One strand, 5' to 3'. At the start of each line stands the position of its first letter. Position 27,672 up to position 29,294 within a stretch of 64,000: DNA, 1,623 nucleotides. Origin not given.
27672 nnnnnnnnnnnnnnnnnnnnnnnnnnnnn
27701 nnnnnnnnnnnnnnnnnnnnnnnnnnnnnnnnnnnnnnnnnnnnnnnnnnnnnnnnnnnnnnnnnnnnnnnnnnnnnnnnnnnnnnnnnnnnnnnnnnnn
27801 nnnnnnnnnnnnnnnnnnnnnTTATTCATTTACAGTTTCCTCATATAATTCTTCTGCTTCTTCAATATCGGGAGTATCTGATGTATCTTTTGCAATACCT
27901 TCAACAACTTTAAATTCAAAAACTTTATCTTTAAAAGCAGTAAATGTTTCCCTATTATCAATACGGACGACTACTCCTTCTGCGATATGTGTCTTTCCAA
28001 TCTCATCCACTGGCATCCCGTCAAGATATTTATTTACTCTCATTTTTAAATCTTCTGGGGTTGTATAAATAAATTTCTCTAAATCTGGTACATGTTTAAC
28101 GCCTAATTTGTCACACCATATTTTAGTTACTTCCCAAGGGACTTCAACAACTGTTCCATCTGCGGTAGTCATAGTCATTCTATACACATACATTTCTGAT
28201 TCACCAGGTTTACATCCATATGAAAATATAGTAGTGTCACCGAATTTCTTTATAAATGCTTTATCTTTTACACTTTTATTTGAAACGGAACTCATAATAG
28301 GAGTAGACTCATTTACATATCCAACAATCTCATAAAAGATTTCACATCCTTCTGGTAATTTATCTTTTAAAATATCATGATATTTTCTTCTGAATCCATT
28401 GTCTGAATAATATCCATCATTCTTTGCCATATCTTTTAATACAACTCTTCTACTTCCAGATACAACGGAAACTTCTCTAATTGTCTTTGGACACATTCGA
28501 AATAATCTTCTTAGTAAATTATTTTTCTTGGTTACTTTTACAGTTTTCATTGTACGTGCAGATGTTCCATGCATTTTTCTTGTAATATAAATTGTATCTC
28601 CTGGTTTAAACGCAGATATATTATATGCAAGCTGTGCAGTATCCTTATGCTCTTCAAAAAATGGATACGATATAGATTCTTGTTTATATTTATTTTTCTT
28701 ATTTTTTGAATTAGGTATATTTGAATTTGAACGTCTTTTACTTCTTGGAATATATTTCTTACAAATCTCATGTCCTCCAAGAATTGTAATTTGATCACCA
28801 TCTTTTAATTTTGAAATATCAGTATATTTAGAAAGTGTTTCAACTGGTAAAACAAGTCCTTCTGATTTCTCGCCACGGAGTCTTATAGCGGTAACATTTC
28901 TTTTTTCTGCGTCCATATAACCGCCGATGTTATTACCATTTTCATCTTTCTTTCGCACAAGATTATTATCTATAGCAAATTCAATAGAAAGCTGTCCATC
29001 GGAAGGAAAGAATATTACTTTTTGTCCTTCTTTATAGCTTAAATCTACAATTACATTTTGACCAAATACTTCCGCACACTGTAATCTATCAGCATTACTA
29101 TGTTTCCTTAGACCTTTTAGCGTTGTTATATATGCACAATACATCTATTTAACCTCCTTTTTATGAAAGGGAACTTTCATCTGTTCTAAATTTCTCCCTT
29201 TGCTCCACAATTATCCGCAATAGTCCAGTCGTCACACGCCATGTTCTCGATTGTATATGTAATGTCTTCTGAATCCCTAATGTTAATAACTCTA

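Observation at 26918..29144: RNA-repair cassette: Pnk-HD end-healing enzyme plus Rnl2-type RNA ligase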

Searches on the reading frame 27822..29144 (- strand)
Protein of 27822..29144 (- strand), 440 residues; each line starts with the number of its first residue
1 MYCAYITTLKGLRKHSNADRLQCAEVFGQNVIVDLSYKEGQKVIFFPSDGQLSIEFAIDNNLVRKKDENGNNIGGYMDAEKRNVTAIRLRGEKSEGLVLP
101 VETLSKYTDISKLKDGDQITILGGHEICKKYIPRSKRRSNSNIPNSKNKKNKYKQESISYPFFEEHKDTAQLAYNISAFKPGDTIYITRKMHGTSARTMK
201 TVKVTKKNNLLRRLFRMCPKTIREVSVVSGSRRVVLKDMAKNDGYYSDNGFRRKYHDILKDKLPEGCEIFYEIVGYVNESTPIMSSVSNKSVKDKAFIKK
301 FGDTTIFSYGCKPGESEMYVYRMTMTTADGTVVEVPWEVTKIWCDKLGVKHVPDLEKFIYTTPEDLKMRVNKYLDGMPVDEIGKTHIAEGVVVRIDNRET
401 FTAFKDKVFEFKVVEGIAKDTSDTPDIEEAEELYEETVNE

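Call 3: search_protein_families(library=pfam, proteins=[window:27822-29144:-], max_evalue=1)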
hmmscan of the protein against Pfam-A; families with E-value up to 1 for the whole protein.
window:27822-29144:- (440 aa): 3 families
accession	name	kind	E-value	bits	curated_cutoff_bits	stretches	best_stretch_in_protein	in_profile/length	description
PF09414.15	RNA_ligase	-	6e-11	43.2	27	1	184-405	2-164/171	RNA ligase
PF21189.3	PHA02142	-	0.00032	21.5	27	1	6-101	4-92/92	PHA02142 OB-fold domain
PF01462.23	LRRNT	-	0.058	13.5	25.8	1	340-355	11-27/28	Leucine rich repeat N-terminal domain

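Call 4: search_protein_families(library=phrogs, proteins=[window:27822-29144:-], max_evalue=0.01)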
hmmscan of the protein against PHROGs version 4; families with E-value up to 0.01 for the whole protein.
window:27822-29144:- (440 aa): 3 families
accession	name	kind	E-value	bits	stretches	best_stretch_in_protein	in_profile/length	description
phrog_968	-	DNA, RNA and nucleotide metabolism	5.2e-66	224.2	1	2-416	9-393/398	RNA ligase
phrog_548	-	DNA, RNA and nucleotide metabolism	6.2e-09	36.5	1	159-434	5-261/341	RNA ligase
phrog_24030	-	DNA, RNA and nucleotide metabolism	0.00091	19.6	0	259-410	208-316/342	RNA ligase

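Call 5: search_protein_families(library=ncbifam, proteins=[window:27822-29144:-], max_evalue=1)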
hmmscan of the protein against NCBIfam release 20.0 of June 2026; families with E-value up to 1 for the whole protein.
window:27822-29144:- (440 aa): 1 family
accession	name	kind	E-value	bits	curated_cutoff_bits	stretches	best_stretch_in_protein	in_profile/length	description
TIGR02306.1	RNA_lig_DRB0094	equivalog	5.2e-14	51.9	151.15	1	11-197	10-173/341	RNA ligase (ATP)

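Call 7: search_solved_structures(query=window:27822-29144:-, max_evalue=1, show_alignments=3)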
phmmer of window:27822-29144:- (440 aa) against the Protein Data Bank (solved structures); distinct sequences matched with E-value up to 1: 0.

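Call 11: find_homologous_proteins(query=window:27822-29144:-)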
Query window:27822-29144:- (440 aa): 7978 proteins with E <= 0.001 among 8000 candidates; the best 120 are listed.
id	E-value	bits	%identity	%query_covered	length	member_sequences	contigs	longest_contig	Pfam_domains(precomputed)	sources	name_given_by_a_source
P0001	2.1e-293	990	99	100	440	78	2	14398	PF09414.16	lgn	-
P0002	4.0e-260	881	87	100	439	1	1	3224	PF09414.16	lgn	-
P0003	3.3e-256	868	85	100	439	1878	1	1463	PF09414.16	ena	-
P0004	3.0e-253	858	85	97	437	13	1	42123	PF09414.16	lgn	-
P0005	1.7e-252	856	85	100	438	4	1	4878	PF09414.16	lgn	-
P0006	3.9e-251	851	83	100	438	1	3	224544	PF09414.16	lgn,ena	-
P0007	7.2e-251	850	83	100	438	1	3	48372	PF09414.16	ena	-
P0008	9.0e-251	850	85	100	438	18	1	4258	PF09414.16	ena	-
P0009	3.0e-250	848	84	100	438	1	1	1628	PF09414.16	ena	-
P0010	8.7e-250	847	83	100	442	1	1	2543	PF09414.16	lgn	-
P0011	1.7e-249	846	83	100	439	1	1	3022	PF09414.16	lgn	-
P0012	8.8e-249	843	83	100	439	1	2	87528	PF09414.16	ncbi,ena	-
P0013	1.6e-248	843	84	98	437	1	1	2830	PF09414.16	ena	-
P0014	2.5e-248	842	83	100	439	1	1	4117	PF09414.16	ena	-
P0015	3.3e-248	841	83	100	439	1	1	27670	PF09414.16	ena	-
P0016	3.6e-248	841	83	100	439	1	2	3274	PF09414.16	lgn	-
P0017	5.7e-248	841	83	100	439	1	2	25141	PF09414.16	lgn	-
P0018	7.6e-248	840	83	100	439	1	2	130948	PF09414.16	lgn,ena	-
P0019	9.3e-248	840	83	100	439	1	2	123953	PF09414.16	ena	-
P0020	1.6e-247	839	82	100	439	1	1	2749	PF09414.16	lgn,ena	-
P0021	4.1e-247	838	82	100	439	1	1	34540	PF09414.16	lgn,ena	-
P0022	4.3e-247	838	82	100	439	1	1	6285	PF09414.16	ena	-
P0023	4.4e-247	838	82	100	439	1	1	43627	PF09414.16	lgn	-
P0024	4.7e-247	838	82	100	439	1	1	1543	PF09414.16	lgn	-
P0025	5.3e-247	838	82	100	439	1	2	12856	PF09414.16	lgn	-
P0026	8.0e-247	837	82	100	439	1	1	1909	PF09414.16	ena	-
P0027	9.3e-247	837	82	100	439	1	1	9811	PF09414.16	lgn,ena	-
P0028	1.2e-246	836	82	97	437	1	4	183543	PF09414.16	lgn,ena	-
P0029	1.8e-246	836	82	100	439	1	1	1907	PF09414.16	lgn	-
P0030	2.0e-246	836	82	100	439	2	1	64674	PF09414.16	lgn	-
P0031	3.0e-246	835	82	100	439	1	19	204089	PF09414.16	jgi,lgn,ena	jgi:hypothetical protein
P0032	3.3e-246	835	82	97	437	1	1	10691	PF09414.16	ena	-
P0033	3.8e-246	835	82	100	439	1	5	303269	PF09414.16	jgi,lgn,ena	jgi:hypothetical protein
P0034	4.0e-246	835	82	100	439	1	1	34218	PF09414.16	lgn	-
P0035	4.9e-246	834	82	97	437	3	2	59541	PF09414.16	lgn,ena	-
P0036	6.6e-246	834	82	97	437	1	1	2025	PF09414.16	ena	-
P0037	6.8e-246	834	82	100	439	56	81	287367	PF09414.16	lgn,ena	-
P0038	9.7e-246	833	82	100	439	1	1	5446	PF09414.16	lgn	-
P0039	1.1e-245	833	82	100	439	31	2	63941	PF09414.16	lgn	-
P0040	1.5e-245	833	82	97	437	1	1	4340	PF09414.16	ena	-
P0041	2.6e-245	832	82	97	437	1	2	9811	PF09414.16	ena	-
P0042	3.0e-245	832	82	97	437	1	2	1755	PF09414.16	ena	-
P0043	4.7e-245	831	82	100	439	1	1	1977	PF09414.16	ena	-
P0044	5.5e-245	831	81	100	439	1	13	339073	PF09414.16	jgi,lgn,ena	-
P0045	6.9e-245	831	82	100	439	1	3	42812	PF09414.16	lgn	-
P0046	8.4e-245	830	82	97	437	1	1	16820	PF09414.16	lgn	-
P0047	1.3e-244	830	82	100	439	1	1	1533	PF09414.16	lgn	-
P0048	1.3e-244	830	82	100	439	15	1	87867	PF09414.16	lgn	-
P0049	1.7e-244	829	81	100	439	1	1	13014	PF09414.16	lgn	-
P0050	3.2e-244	828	81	97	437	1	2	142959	PF09414.16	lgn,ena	-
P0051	7.1e-244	827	81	97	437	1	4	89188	PF09414.16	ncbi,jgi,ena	jgi:hypothetical protein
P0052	8.4e-244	827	82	100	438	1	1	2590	PF09414.16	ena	-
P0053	1.1e-243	827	81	100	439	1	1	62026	PF09414.16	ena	-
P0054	1.1e-243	827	83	100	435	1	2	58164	PF09414.16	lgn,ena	-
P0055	1.3e-243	826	82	100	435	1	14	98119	PF09414.16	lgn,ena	-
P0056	1.8e-243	826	81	97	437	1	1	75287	PF09414.16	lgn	-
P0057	1.9e-243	826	82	100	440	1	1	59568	PF09414.16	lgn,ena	-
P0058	2.0e-243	826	82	100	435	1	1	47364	PF09414.16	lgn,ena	-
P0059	2.1e-243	826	83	100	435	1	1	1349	PF09414.16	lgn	-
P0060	2.1e-243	826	82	100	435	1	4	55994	PF09414.16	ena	-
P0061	2.4e-243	826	82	100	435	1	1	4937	PF09414.16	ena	-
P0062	2.9e-243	825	82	100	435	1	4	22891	PF09414.16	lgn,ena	-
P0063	3.0e-243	825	82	100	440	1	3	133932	PF09414.16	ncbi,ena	-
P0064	3.6e-243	825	82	100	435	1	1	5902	PF09414.16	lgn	-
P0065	3.8e-243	825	82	100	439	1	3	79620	PF09414.16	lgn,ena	-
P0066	4.4e-243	825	81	97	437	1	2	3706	PF09414.16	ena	-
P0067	5.1e-243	824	82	100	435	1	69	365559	PF09414.16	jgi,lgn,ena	jgi:hypothetical protein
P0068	5.4e-243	824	81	100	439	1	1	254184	PF09414.16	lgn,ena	-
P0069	5.7e-243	824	82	100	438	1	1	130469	PF09414.16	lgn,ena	-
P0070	6.8e-243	824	82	100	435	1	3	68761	PF09414.16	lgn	-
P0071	8.6e-243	824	82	100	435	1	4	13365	PF09414.16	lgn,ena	-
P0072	9.5e-243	824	82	100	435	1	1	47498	PF09414.16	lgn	-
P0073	9.8e-243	823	82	100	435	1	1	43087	PF09414.16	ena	-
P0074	1.0e-242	823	82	100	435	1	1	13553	PF09414.16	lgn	-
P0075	1.4e-242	823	82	100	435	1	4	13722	PF09414.16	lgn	-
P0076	1.4e-242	823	82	100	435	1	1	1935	PF09414.16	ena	-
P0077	1.6e-242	823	82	100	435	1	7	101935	PF09414.16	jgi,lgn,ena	jgi:hypothetical protein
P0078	1.6e-242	823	82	97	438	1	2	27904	PF09414.16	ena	-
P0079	1.7e-242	823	82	100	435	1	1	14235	PF09414.16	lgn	-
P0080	1.9e-242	823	82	100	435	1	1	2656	PF09414.16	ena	-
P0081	2.0e-242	822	82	97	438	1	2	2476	PF09414.16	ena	-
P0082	2.1e-242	822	82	100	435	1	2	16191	PF09414.16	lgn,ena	-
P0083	2.5e-242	822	82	100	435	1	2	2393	PF09414.16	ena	-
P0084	3.2e-242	822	82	100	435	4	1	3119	PF09414.16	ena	-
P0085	3.2e-242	822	82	100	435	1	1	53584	PF09414.16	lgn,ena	-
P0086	3.3e-242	822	82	100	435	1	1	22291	PF09414.16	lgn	-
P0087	3.9e-242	822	81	100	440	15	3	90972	PF09414.16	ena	-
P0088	4.6e-242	821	80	100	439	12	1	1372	PF09414.16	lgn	-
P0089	5.0e-242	821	82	100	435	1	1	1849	PF09414.16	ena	-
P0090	6.2e-242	821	82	100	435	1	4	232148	PF09414.16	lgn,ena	-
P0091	6.6e-242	821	82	100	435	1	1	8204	PF09414.16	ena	-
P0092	8.4e-242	820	82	100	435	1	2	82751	PF09414.16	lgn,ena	-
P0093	1.0e-241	820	82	100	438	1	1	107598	PF09414.16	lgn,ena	-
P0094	1.2e-241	820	79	100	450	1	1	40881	PF09414.16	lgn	-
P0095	1.3e-241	820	82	100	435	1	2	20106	PF09414.16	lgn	-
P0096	1.7e-241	819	82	97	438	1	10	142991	PF09414.16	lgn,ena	-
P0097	2.0e-241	819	82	100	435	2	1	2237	PF09414.16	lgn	-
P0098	2.5e-241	819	82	100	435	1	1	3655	PF09414.16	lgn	-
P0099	3.0e-241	819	82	100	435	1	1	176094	PF09414.16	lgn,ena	-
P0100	3.2e-241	818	82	100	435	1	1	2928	PF09414.16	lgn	-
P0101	3.3e-241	818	82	100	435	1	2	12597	PF09414.16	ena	-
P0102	3.6e-241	818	82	100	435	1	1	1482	PF09414.16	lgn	-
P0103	4.4e-241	818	82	100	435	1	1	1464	PF09414.16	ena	-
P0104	5.5e-241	818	82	100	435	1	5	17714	PF09414.16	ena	-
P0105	6.3e-241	818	82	100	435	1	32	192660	PF09414.16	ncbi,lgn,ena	-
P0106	1.1e-240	817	82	100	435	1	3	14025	PF09414.16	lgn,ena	-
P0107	1.1e-240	817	81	100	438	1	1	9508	PF09414.16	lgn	-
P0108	1.2e-240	817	82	100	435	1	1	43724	PF09414.16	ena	-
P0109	2.3e-240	816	81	97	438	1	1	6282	PF09414.16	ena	-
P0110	2.5e-240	816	81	100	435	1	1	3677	PF09414.16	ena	-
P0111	2.6e-240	815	81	100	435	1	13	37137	PF09414.16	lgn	-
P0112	3.1e-240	815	81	100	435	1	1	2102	PF09414.16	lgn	-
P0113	3.4e-240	815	81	100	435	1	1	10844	PF09414.16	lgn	-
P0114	4.1e-240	815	81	100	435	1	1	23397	PF09414.16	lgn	-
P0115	4.1e-240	815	81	100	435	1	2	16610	PF09414.16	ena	-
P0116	6.7e-240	814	81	100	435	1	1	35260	PF09414.16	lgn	-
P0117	7.0e-240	814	82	100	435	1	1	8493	PF09414.16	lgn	-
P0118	7.3e-240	814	81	100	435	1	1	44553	PF09414.16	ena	-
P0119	3.6e-238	808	79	97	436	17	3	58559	PF09414.16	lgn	-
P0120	2.8e-237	805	79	97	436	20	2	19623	PF09414.16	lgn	-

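Call 24: search_protein_representatives(protein=window:27822-29144:-)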
Query: 440 residues. Proteins with E-value up to 0.001 (for the whole library): 2314; up to 1e-10: 1681; up to 1e-30: 801. The best 150 are listed.
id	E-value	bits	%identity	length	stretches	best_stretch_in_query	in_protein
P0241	1.9e-162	557.3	99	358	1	187-437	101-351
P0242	2.4e-130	451.6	51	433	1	2-434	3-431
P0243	9.8e-123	426.5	51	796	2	2-198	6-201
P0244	6.5e-120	417.2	50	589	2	1-200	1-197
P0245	1.1e-114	400.0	48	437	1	1-432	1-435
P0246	2.8e-114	398.6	66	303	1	1-276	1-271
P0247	3.5e-109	381.8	48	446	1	1-434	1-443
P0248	3.4e-108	378.6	46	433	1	2-432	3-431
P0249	2.0e-106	372.7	46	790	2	169-431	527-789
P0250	5.7e-106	371.2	50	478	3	2-314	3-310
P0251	1.0e-104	367.1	50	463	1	2-434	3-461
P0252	1.3e-101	356.9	45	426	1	1-431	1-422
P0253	1.3e-101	356.9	46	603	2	182-434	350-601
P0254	4.5e-101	355.1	43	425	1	1-429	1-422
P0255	5.7e-101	354.8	47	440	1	2-433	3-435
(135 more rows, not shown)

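Call 26: search_solved_structures(query=A3, max_evalue=10, show_alignments=2)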
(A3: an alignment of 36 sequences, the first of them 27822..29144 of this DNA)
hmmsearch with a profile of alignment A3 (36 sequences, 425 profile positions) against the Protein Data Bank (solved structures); distinct sequences matched with E-value up to 10: 23.
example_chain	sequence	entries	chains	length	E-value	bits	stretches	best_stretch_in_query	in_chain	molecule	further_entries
5cot_A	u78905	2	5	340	5.3e-10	41.7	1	5-193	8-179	Naegleria gruberi RNA ligase | RNA ligase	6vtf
6vt9_A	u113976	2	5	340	5.5e-10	41.7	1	5-193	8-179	RNA ligase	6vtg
6vt3_A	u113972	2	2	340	7.1e-10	41.3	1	5-193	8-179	RNA Ligase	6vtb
6vt4_A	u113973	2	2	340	9.6e-10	40.9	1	5-193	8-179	RNA Ligase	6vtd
6vt1_A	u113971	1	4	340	1.1e-09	40.7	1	5-193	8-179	RNA Ligase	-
6vt5_A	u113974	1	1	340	2.4e-09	39.6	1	5-192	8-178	RNA Ligase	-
6vt8_A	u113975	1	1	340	3.1e-09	39.2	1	5-193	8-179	RNA Ligase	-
6vt0_A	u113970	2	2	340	1.5e-08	37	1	5-191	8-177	RNA Ligase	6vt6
5cou_A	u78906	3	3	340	1.6e-08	36.8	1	5-191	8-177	Naegleria gruberi RNA ligase | RNA ligase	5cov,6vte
2rhs_B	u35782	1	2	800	0.012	17.4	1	73-105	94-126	Phenylalanyl-tRNA synthetase beta chain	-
3pco_B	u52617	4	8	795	0.019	16.9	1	80-106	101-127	Phenylalanyl-tRNA synthetase, beta chain | Phenylalanine--tRNA ligase beta subunit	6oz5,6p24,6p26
7n8y_B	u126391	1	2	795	0.019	16.9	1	78-106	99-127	Phenylalanine--tRNA ligase beta subunit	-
5h34_A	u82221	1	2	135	0.13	14.1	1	6-28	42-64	Methionine-tRNA ligase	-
2hvq_A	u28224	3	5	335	0.15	13.9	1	308-368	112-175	Hypothetical 37.6 kDa protein in Gp24-hoc intergenic region | T4 RNA ligase 2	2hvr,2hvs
2rhq_B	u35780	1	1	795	0.21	13.4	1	73-105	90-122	Phenylalanyl-tRNA synthetase beta chain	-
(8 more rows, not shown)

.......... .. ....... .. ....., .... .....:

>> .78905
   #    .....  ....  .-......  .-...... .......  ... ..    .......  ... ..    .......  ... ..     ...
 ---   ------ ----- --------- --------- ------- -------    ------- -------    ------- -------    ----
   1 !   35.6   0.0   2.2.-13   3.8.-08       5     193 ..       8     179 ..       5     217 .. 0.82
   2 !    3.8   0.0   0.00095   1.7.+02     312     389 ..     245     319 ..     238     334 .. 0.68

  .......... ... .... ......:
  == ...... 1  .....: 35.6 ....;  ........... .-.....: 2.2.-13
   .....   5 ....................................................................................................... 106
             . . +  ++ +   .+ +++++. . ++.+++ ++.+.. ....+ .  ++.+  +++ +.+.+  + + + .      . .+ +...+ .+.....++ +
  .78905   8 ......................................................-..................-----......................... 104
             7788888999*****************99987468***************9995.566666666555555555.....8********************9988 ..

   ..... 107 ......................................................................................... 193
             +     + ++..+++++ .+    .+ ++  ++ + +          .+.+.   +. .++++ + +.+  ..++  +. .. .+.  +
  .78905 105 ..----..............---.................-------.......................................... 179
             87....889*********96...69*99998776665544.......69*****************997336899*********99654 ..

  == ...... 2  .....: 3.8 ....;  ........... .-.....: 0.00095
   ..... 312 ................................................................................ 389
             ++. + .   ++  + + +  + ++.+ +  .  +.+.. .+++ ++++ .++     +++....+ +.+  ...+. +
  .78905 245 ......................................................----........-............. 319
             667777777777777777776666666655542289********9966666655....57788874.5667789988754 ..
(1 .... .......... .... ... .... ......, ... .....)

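Call 27: predict_structure(alignment_id=A2)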
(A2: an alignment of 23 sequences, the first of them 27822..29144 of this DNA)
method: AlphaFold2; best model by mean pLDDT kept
length: 440 residues; sequences in the alignment: 23
mean_pLDDT: 34.4   pTM: 0.29
mean pLDDT of the five models: 34.4, 33.5, 32.4, 31.7, 31.4
residues with pLDDT >= 90: 0; 70-90: 9; 50-70: 48; < 50: 383
segments of 3 or more residues with pLDDT < 50: 1-3, 16-18, 33-35, 48-65, 74-97, 120-440
pLDDT, mean of each block of 10 residues (from residue 1): 55 51 51 59 56 39 51 41 25 42 55 59 27 23 28 24 25 30 29 24 35 42 31 25 26 33 29 26 29 38 31 27 30 31 25 26 39 40 31 26 21 20 27 31
secondary structure, 60 per line:
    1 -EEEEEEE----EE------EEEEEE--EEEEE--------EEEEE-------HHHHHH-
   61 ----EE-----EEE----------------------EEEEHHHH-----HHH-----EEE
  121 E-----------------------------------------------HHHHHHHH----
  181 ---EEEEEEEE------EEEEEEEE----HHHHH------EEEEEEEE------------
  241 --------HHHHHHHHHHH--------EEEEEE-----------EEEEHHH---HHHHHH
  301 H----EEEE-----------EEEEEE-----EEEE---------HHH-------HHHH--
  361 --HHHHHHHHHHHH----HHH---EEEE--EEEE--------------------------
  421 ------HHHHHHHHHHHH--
elements in order: E2-8 E21-26 E29-33 E42-46 H54-59 E72-74 E97-100 H101-104 E118-121 H169-176 E184-191 E198-205 H210-214 E221-228 H249-259 E268-273 E285-288 H295-301 E306-309 E321-326 E332-335 H355-358 H363-374 E385-388 E391-394 H427-438

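Call 53: search_dna_similar(query=window:27822-29144:-, collection=phages, mode=protein, max_rows=25)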
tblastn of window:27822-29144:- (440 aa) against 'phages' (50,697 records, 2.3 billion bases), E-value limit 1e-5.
Records with a match: 363; places in all: 370; records where one place covers at least 80% of the query: 352.
Best place of each record, by identity: <60% 363.
By first word of the organism name: Mycobacterium 296; Microbacterium 27; Gordonia 22; Bacillus 8; Alishewanella 2; Synechococcus 2; Lysinibacillus 1; Vibrio 1; Nitratidesulfovibrio 1; Desulfovibrio 1; and 2 more.
By host as written in the record: Mycobacterium smegmatis mc2 155 208; Mycobacterium smegmatis mc#155 47; Gordonia terrae 3612 20; Mycobacterium smegmatis mc2155 20; Microbacterium foliorum NRRL B-24224 SEA 9; Microbacterium foliorum NRRL B-24224 8; Mycobacterium sp. 7; Microbacterium paraoxydans NWU1 6; and 22 more.
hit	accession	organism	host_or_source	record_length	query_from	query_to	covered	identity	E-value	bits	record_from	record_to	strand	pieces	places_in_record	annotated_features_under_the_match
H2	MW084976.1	Bacillus phage Kirov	Bacillus cereus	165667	2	436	99%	52.2%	2e-121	395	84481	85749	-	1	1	RNA ligase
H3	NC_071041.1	Bacillus phage Kirov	Bacillus cereus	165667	2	436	99%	52.2%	2e-121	395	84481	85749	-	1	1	RNA ligase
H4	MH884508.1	Bacillus phage vB_BcoS-136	Bacillus cohnii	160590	2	429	97%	51.6%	1e-118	386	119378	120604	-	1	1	RNA ligase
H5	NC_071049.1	Bacillus phage vB_BcoS-136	Bacillus cohnii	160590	2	429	97%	51.6%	1e-118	386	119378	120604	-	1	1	RNA ligase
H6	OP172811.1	Lysinibacillus phage LC76P1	Lysinibacillus capsici DO76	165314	2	435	99%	50.7%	2e-123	400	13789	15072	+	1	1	hypothetical protein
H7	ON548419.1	Bacillus phage vB_BanS-Thrax3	Bacillus anthracis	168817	2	427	97%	51.3%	7e-118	384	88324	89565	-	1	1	RNA ligase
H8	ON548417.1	Bacillus phage vB_BanS-Thrax1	Bacillus anthracis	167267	2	427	97%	51.2%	6e-119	387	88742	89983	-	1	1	RNA ligase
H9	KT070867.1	Bacillus phage PBC2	Bacillus cereus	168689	2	427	97%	50.9%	6e-119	387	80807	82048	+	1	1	2'-5' RNA ligase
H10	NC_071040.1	Bacillus phage PBC2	Bacillus cereus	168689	2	427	97%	50.9%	6e-119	387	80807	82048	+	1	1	2'-5' RNA ligase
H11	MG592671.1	Vibrio phage 2.275.O._10N.286.54.E11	Vibrio cyclitrophicus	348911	6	421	95%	34.6%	2e-58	213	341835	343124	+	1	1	RNA ligase domain protein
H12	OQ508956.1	Alishewanella phage vB_AspM_Slicko01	Alishewanella sp. SMS8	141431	18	420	92%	31.8%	5e-44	170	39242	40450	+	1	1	putative RNA ligase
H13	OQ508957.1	Alishewanella phage vB_AspM_Slickus01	Alishewanella sp. SMS8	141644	18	420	92%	31.8%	2e-43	169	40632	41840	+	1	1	putative RNA ligase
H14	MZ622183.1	Mycobacterium phage Moostard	Mycobacterium smegmatis mc2 155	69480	2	430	98%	29.6%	1e-32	137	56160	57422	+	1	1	84: RNA ligase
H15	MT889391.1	Mycobacterium phage MiniMac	Mycobacterium smegmatis mc#155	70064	2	430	98%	29.6%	2e-31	133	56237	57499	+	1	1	90: RNA ligase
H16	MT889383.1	Mycobacterium phage MiniLon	Mycobacterium smegmatis mc#155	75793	2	430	98%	29.6%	2e-31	133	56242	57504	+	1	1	90: RNA ligase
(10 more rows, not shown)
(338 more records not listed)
